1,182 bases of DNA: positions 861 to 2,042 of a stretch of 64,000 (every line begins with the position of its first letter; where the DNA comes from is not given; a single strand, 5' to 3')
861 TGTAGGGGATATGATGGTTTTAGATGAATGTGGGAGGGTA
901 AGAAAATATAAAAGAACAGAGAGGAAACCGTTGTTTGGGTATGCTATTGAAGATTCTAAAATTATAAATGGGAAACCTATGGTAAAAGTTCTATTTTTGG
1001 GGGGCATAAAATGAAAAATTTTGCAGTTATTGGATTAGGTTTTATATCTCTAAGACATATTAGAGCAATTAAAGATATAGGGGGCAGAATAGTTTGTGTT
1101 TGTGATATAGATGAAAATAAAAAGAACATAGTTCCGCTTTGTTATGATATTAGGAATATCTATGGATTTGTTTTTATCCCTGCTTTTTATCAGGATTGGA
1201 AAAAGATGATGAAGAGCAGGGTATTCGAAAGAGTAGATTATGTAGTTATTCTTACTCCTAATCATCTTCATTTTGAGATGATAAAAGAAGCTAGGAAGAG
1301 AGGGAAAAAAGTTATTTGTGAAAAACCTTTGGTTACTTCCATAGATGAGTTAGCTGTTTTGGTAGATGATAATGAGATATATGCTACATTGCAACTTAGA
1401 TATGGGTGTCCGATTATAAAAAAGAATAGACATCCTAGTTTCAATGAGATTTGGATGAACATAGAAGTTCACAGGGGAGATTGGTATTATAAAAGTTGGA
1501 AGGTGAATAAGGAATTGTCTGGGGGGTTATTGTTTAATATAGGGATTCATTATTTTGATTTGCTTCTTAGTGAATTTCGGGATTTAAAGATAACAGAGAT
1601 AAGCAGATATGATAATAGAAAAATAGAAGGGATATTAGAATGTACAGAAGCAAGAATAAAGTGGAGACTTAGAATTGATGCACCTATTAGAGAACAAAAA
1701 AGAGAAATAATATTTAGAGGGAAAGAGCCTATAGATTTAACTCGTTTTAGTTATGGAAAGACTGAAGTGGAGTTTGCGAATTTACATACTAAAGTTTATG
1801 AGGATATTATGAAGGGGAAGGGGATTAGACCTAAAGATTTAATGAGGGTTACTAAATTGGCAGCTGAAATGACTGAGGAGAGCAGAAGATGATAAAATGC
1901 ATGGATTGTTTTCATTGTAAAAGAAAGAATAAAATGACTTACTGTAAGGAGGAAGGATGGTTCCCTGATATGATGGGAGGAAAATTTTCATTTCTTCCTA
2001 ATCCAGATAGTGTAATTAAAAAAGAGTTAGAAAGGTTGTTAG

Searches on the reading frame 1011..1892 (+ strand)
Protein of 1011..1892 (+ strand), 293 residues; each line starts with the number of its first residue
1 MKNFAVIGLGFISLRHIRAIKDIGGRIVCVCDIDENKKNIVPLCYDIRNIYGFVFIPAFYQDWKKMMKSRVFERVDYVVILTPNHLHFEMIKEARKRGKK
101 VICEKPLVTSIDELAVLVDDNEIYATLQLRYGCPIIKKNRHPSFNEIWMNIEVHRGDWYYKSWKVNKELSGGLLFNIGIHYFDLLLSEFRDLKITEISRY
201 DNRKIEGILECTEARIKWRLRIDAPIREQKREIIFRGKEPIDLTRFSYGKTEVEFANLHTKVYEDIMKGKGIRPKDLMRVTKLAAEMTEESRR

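Call 81: search_protein_families(library=pfam, alignment_id=A3, max_evalue=0.001)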
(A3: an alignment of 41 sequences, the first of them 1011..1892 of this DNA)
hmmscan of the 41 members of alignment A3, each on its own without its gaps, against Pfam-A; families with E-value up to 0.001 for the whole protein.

A. member 1, window:1011-1892:+ (293 aa): 3 families
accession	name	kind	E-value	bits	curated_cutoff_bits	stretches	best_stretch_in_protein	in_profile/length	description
PF01408.29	GFO_IDH_MocA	-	1.8e-20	74.2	24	1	3-118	2-106/120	Oxidoreductase family, NAD-binding Rossmann fold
PF02894.22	GFO_IDH_MocA_C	-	1.2e-06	29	22.9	1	153-188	22-57/218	Oxidoreductase family, C-terminal alpha/beta domain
PF22725.1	GFO_IDH_MocA_C3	-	4e-05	24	27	1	154-188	22-60/124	GFO/IDH/MocA C-terminal domain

B. families by the number of members that match (of 41 scanned): 11 families
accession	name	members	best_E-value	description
PF01408.29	GFO_IDH_MocA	1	1.8e-20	Oxidoreductase family, NAD-binding Rossmann fold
PF01145.31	Band_7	1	4.5e-16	SPFH domain / Band 7 family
PF08765.17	Mor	1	7.8e-09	Mor transcription activator family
PF02894.22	GFO_IDH_MocA_C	1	1.2e-06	Oxidoreductase family, C-terminal alpha/beta domain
PF12850.12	Metallophos_2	1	5.4e-06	Calcineurin-like phosphoesterase superfamily domain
PF00149.33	Metallophos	1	1.3e-05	Calcineurin-like phosphoesterase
PF22725.1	GFO_IDH_MocA_C3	1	4e-05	GFO/IDH/MocA C-terminal domain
PF05708.18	Peptidase_C92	1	0.0001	Permuted papain-like amidase enzyme, YaeF/YiiX, C92 family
PF02463.25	SMC_N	1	0.00011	RecF/RecN/SMC N terminal domain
PF04570.20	zf-FLZ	1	0.00014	zinc-finger of the FCS-type, C2-C2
PF13937.11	DUF4212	1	0.00069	Domain of unknown function (DUF4212)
